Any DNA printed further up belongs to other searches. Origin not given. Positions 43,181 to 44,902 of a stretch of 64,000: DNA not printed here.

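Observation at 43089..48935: Uncharacterised radical SAM/SPASM peptide-modification locus: 60-aa Cys/Gly-rich ORF + maturase + ABC exporter, followed by a TonB-dependent receptor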

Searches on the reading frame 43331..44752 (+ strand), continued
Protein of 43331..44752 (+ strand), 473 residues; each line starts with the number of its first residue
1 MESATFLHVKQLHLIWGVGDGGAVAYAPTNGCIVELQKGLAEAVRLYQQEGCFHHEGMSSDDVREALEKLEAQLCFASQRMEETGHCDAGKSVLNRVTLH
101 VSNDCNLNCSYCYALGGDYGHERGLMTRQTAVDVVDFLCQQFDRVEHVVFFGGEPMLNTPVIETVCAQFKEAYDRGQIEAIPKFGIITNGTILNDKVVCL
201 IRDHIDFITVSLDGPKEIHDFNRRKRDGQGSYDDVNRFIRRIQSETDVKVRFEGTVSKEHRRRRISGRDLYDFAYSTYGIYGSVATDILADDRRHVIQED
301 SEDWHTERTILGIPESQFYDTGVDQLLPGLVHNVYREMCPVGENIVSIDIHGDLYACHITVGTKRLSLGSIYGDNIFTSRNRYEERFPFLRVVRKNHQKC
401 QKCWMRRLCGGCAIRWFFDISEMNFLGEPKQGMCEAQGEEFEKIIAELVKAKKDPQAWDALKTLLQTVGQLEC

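Call 66: search_protein_families(library=ncbifam, proteins=[P0002, P0005, P0009, P0018, P0025, P0026, L143:5660-5884:+, L143:9831-10013:+, L092:5697-5900:+, L142:2029-2211:+], max_evalue=0.01)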
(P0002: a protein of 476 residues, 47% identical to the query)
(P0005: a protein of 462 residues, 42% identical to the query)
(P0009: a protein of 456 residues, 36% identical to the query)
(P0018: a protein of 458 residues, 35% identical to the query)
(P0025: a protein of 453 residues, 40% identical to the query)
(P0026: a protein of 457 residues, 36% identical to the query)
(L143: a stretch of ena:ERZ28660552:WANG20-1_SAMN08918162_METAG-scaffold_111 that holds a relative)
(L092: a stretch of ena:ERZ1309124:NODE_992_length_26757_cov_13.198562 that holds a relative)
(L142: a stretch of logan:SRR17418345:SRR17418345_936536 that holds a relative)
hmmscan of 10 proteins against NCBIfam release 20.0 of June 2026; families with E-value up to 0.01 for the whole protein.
P0002 (476 aa): 71 families (the best 25 are shown)
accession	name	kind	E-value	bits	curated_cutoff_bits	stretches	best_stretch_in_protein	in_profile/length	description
NF047865.1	rSAM_PapB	equivalog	3.3e-53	181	340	1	97-414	4-315/330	PapB family radical SAM/SPASM ranthipeptide maturase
TIGR04064.1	rSAM_nif11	equivalog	1e-47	162.9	518.7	2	79-243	61-224/459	nif11-like peptide radical SAM maturase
NF040492.1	not_ScfB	exception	2.2e-43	148.8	855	1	58-445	56-443/450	ScfB-related radical SAM/SPASM orphan maturase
TIGR03974.1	rSAM_six_Cys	equivalog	2.1e-42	145.6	425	1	43-417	45-419/451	thioether cross-link-forming SCIFF peptide maturase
TIGR04068.1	rSAM_ocin_clost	equivalog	1.5e-35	123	500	2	19-248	10-237/462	Cys-rich peptide radical SAM maturase CcpM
TIGR03906.1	quino_hemo_SAM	equivalog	1.6e-35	122.6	453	1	72-414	71-414/467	quinohemoprotein amine dehydrogenase maturation protein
NF050038.1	rSAM_RiPP_GggB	equivalog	3.2e-31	108.7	650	1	92-300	38-235/398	streptosactin maturase GggB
TIGR04280.1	geopep_mat_rSAM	hypoth_equivalog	5.2e-26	91.6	400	1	27-246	26-233/428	geopeptide radical SAM maturase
NF041707.1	rSAM_YhhB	equivalog_domain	8e-26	90.8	445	1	99-296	5-199/369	cyclophane-forming radical SAM/SPASM peptide maturase YhhB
TIGR03978.1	rSAM_paired_1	equivalog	7.6e-24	84.3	370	1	83-262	69-247/466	His-Xaa-Ser system radical SAM maturase HxsB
NF038107.1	rSAM_NF038107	equivalog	1.4e-22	80.1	600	1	83-249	72-240/444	Cys-every-fifth radical SAM/SPASM peptide maturase CefB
NF041298.1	rSAM_mat_DynA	equivalog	9.7e-21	74.1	450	2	105-264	10-166/356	dynobactin maturation radical SAM/SPASM protein DynA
TIGR04163.1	rSAM_cobopep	equivalog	3.2e-20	72.3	375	2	69-250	38-215/428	peptide-modifying radical SAM enzyme CbpB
TIGR03942.1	sulfatase_rSAM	equivalog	3.5e-20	72.4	349.45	1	103-264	8-168/363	anaerobic sulfatase maturase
TIGR04115.1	rSAM_Cxxx_rpt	equivalog_domain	1.2e-19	71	350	1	98-414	4-322/359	radical SAM peptide maturase, CXXX-repeat target family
TIGR04148.1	GG_samocin_CFB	equivalog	2.9e-18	66.3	300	1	91-286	12-212/411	radical SAM peptide maturase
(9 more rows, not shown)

P0005 (462 aa): 73 families (the best 25 are shown)
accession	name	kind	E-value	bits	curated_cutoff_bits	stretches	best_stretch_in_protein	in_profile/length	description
NF047865.1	rSAM_PapB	equivalog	2.5e-53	181.4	340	1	89-399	5-316/330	PapB family radical SAM/SPASM ranthipeptide maturase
TIGR04064.1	rSAM_nif11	equivalog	3e-49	168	518.7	2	74-233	65-223/459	nif11-like peptide radical SAM maturase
TIGR03974.1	rSAM_six_Cys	equivalog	9.8e-45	153.2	425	1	55-432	65-447/451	thioether cross-link-forming SCIFF peptide maturase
NF040492.1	not_ScfB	exception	1.3e-43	149.5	855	1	66-429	74-443/450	ScfB-related radical SAM/SPASM orphan maturase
TIGR03906.1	quino_hemo_SAM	equivalog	1.3e-43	149.3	453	2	6-234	4-241/467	quinohemoprotein amine dehydrogenase maturation protein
TIGR04068.1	rSAM_ocin_clost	equivalog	3e-40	138.5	500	2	10-239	6-237/462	Cys-rich peptide radical SAM maturase CcpM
NF050038.1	rSAM_RiPP_GggB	equivalog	1.4e-34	119.7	650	1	69-450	24-390/398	streptosactin maturase GggB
TIGR04280.1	geopep_mat_rSAM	hypoth_equivalog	9.9e-29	100.5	400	1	89-404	86-396/428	geopeptide radical SAM maturase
NF038107.1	rSAM_NF038107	equivalog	3.1e-28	98.7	600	1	88-237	86-236/444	Cys-every-fifth radical SAM/SPASM peptide maturase CefB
NF041298.1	rSAM_mat_DynA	equivalog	3.4e-27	95.3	450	1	96-431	10-353/356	dynobactin maturation radical SAM/SPASM protein DynA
NF041707.1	rSAM_YhhB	equivalog_domain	7.6e-25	87.6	445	1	90-249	5-167/369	cyclophane-forming radical SAM/SPASM peptide maturase YhhB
TIGR03978.1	rSAM_paired_1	equivalog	1.3e-24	86.8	370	2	38-238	38-231/466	His-Xaa-Ser system radical SAM maturase HxsB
TIGR04115.1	rSAM_Cxxx_rpt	equivalog_domain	7.1e-23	81.6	350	1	89-421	4-347/359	radical SAM peptide maturase, CXXX-repeat target family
TIGR03942.1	sulfatase_rSAM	equivalog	1.5e-22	80.2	349.45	2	93-237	7-151/363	anaerobic sulfatase maturase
NF038170.1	lachnocin_rSAM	equivalog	2.4e-22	79.4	550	1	86-431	75-417/440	lachnocin radical SAM maturase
TIGR04148.1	GG_samocin_CFB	equivalog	2.7e-22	79.6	300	1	84-292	14-226/411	radical SAM peptide maturase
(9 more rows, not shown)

P0009 (456 aa): 70 families (the best 25 are shown)
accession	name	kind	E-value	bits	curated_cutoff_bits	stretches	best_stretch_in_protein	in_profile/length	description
NF047865.1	rSAM_PapB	equivalog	1.2e-52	179.2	340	1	97-400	4-318/330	PapB family radical SAM/SPASM ranthipeptide maturase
TIGR04064.1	rSAM_nif11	equivalog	4.1e-49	167.5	518.7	2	78-242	61-223/459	nif11-like peptide radical SAM maturase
TIGR03974.1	rSAM_six_Cys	equivalog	1.6e-44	152.5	425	1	25-409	19-425/451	thioether cross-link-forming SCIFF peptide maturase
NF040492.1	not_ScfB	exception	1.6e-38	132.7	855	2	5-317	3-316/450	ScfB-related radical SAM/SPASM orphan maturase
TIGR04068.1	rSAM_ocin_clost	equivalog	5.1e-35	121.2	500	2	6-278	2-265/462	Cys-rich peptide radical SAM maturase CcpM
TIGR03906.1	quino_hemo_SAM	equivalog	1.3e-33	116.4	453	2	13-242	9-240/467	quinohemoprotein amine dehydrogenase maturation protein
NF050038.1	rSAM_RiPP_GggB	equivalog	1.5e-33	116.4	650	1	80-276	28-213/398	streptosactin maturase GggB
NF041298.1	rSAM_mat_DynA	equivalog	3.9e-24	85.3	450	2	105-251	10-153/356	dynobactin maturation radical SAM/SPASM protein DynA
NF038107.1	rSAM_NF038107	equivalog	3.2e-23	82.2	600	1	9-248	10-238/444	Cys-every-fifth radical SAM/SPASM peptide maturase CefB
TIGR03978.1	rSAM_paired_1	equivalog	3.7e-23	82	370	1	76-279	65-262/466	His-Xaa-Ser system radical SAM maturase HxsB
TIGR04115.1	rSAM_Cxxx_rpt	equivalog_domain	4.5e-23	82.3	350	1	98-242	4-154/359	radical SAM peptide maturase, CXXX-repeat target family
TIGR03942.1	sulfatase_rSAM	equivalog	5.2e-23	81.7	349.45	2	102-246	7-151/363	anaerobic sulfatase maturase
NF041707.1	rSAM_YhhB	equivalog_domain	7.1e-23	81.1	445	1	99-277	5-184/369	cyclophane-forming radical SAM/SPASM peptide maturase YhhB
TIGR04280.1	geopep_mat_rSAM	hypoth_equivalog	5.6e-22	78.3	400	1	61-259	50-244/428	geopeptide radical SAM maturase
TIGR04084.1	rSAM_AF0577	subfamily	4.8e-20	71.8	225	2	103-280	4-157/347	TIGR04084 family radical SAM/SPASM domain-containing protein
TIGR04148.1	GG_samocin_CFB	equivalog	2.7e-19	69.7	300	1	92-284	13-210/411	radical SAM peptide maturase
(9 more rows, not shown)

P0018 (458 aa): 64 families (the best 25 are shown)
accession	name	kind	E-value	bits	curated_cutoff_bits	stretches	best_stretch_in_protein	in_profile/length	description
NF047865.1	rSAM_PapB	equivalog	3.3e-52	177.8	340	1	88-401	2-316/330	PapB family radical SAM/SPASM ranthipeptide maturase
TIGR04064.1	rSAM_nif11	equivalog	3.4e-48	164.5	518.7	2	63-235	53-223/459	nif11-like peptide radical SAM maturase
TIGR03974.1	rSAM_six_Cys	equivalog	1e-47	163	425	1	28-434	23-447/451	thioether cross-link-forming SCIFF peptide maturase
NF040492.1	not_ScfB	exception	1.8e-43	149.1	855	1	10-432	8-444/450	ScfB-related radical SAM/SPASM orphan maturase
TIGR04068.1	rSAM_ocin_clost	equivalog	8.8e-42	143.5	500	2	6-241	2-237/462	Cys-rich peptide radical SAM maturase CcpM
TIGR03906.1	quino_hemo_SAM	equivalog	3e-40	138.3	453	2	5-236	2-241/467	quinohemoprotein amine dehydrogenase maturation protein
NF050038.1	rSAM_RiPP_GggB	equivalog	1.1e-29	103.7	650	1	66-404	18-344/398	streptosactin maturase GggB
NF038107.1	rSAM_NF038107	equivalog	9.5e-29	100.4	600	1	69-416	61-415/444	Cys-every-fifth radical SAM/SPASM peptide maturase CefB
TIGR03942.1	sulfatase_rSAM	equivalog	1.3e-28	100.1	349.45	1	95-438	7-359/363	anaerobic sulfatase maturase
NF041298.1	rSAM_mat_DynA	equivalog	2.7e-28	99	450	2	98-254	10-163/356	dynobactin maturation radical SAM/SPASM protein DynA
TIGR03978.1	rSAM_paired_1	equivalog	5.8e-27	94.6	370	1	76-438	69-453/466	His-Xaa-Ser system radical SAM maturase HxsB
TIGR04280.1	geopep_mat_rSAM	hypoth_equivalog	7.2e-25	87.8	400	1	78-254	74-246/428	geopeptide radical SAM maturase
TIGR04084.1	rSAM_AF0577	subfamily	1.5e-24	86.6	225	1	96-441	4-322/347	TIGR04084 family radical SAM/SPASM domain-containing protein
NF041707.1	rSAM_YhhB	equivalog_domain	3.3e-24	85.5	445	1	91-241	4-157/369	cyclophane-forming radical SAM/SPASM peptide maturase YhhB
NF038170.1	lachnocin_rSAM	equivalog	1e-22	80.7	550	1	47-430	35-425/440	lachnocin radical SAM maturase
TIGR04148.1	GG_samocin_CFB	equivalog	6.2e-21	75.1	300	2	85-283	13-216/411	radical SAM peptide maturase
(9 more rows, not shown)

P0025 (453 aa): 70 families (the best 25 are shown)
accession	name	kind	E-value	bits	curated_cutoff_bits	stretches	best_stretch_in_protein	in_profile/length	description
TIGR04064.1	rSAM_nif11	equivalog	2.8e-50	171.4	518.7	2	67-233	57-223/459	nif11-like peptide radical SAM maturase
NF047865.1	rSAM_PapB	equivalog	8.9e-47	159.9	340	1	88-401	4-318/330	PapB family radical SAM/SPASM ranthipeptide maturase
TIGR03974.1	rSAM_six_Cys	equivalog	2.2e-44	152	425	2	39-270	50-278/451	thioether cross-link-forming SCIFF peptide maturase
NF040492.1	not_ScfB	exception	1.2e-39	136.5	855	1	34-424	44-438/450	ScfB-related radical SAM/SPASM orphan maturase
TIGR04068.1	rSAM_ocin_clost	equivalog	3.8e-36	125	500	1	6-300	2-295/462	Cys-rich peptide radical SAM maturase CcpM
TIGR03906.1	quino_hemo_SAM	equivalog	1.4e-35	122.8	453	2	6-233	3-240/467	quinohemoprotein amine dehydrogenase maturation protein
NF050038.1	rSAM_RiPP_GggB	equivalog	8e-32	110.7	650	1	71-273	26-222/398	streptosactin maturase GggB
TIGR04280.1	geopep_mat_rSAM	hypoth_equivalog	6.3e-29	101.2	400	2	77-250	74-244/428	geopeptide radical SAM maturase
TIGR03942.1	sulfatase_rSAM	equivalog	4.7e-28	98.3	349.45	2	93-241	7-154/363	anaerobic sulfatase maturase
NF041707.1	rSAM_YhhB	equivalog_domain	1.1e-26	93.6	445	1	89-268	4-184/369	cyclophane-forming radical SAM/SPASM peptide maturase YhhB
NF038107.1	rSAM_NF038107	equivalog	1.9e-26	92.8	600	2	88-239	86-238/444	Cys-every-fifth radical SAM/SPASM peptide maturase CefB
NF041298.1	rSAM_mat_DynA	equivalog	2.7e-25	89.1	450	1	96-415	10-339/356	dynobactin maturation radical SAM/SPASM protein DynA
TIGR03978.1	rSAM_paired_1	equivalog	1.3e-23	83.5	370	1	91-240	84-233/466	His-Xaa-Ser system radical SAM maturase HxsB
NF038170.1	lachnocin_rSAM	equivalog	1.5e-23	83.4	550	1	78-270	68-257/440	lachnocin radical SAM maturase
TIGR04463.1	rSAM_vs_C_rich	equivalog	3.9e-23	81.9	525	1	89-247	84-240/438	TIGR04463 family radical SAM/SPASM RiPP maturase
TIGR04148.1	GG_samocin_CFB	equivalog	1.5e-20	73.8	300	1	84-276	14-211/411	radical SAM peptide maturase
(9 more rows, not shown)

P0026 (457 aa): 68 families (the best 25 are shown)
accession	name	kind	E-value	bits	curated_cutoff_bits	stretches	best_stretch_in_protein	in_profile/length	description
NF047865.1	rSAM_PapB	equivalog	1.1e-49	169.4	340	1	87-402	2-316/330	PapB family radical SAM/SPASM ranthipeptide maturase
TIGR04064.1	rSAM_nif11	equivalog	1.5e-46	159.1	518.7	2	80-238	70-227/459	nif11-like peptide radical SAM maturase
TIGR03974.1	rSAM_six_Cys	equivalog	5.3e-41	140.9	425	1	54-431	69-443/451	thioether cross-link-forming SCIFF peptide maturase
NF040492.1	not_ScfB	exception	6.5e-39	134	855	1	63-425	72-436/450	ScfB-related radical SAM/SPASM orphan maturase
TIGR04068.1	rSAM_ocin_clost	equivalog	4.9e-37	127.9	500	2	6-274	2-269/462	Cys-rich peptide radical SAM maturase CcpM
TIGR03906.1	quino_hemo_SAM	equivalog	2.2e-35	122.2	453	1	45-404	47-417/467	quinohemoprotein amine dehydrogenase maturation protein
NF050038.1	rSAM_RiPP_GggB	equivalog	9.6e-34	117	650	1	73-445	27-382/398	streptosactin maturase GggB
NF038107.1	rSAM_NF038107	equivalog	1.9e-28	99.4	600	1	62-405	61-404/444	Cys-every-fifth radical SAM/SPASM peptide maturase CefB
NF041298.1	rSAM_mat_DynA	equivalog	2.7e-28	99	450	1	97-409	10-331/356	dynobactin maturation radical SAM/SPASM protein DynA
TIGR03942.1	sulfatase_rSAM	equivalog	1.5e-25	90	349.45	1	95-412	8-335/363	anaerobic sulfatase maturase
TIGR04280.1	geopep_mat_rSAM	hypoth_equivalog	5.5e-25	88.2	400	1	81-410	77-401/428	geopeptide radical SAM maturase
NF041707.1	rSAM_YhhB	equivalog_domain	3.6e-23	82.1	445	1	89-245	3-162/369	cyclophane-forming radical SAM/SPASM peptide maturase YhhB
TIGR04115.1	rSAM_Cxxx_rpt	equivalog_domain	4.4e-23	82.3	350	1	88-349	2-270/359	radical SAM peptide maturase, CXXX-repeat target family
TIGR03978.1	rSAM_paired_1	equivalog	2.3e-22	79.4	370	1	61-255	54-248/466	His-Xaa-Ser system radical SAM maturase HxsB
NF038170.1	lachnocin_rSAM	equivalog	5.4e-22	78.3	550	1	85-238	73-226/440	lachnocin radical SAM maturase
TIGR04148.1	GG_samocin_CFB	equivalog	3.7e-17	62.6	300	1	85-277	14-211/411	radical SAM peptide maturase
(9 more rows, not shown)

L143:5660-5884:+ (75 aa): 0 families

L143:9831-10013:+ (61 aa): 0 families

L092:5697-5900:+ (68 aa): 1 family
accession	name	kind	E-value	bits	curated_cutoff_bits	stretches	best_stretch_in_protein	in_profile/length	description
TIGR03949.1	bact_IIb_cerein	subfamily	0.0064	16.3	21.5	1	27-43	2-18/45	class IIb bacteriocin, lactobin A/cerein 7B family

L142:2029-2211:+ (61 aa): 0 families
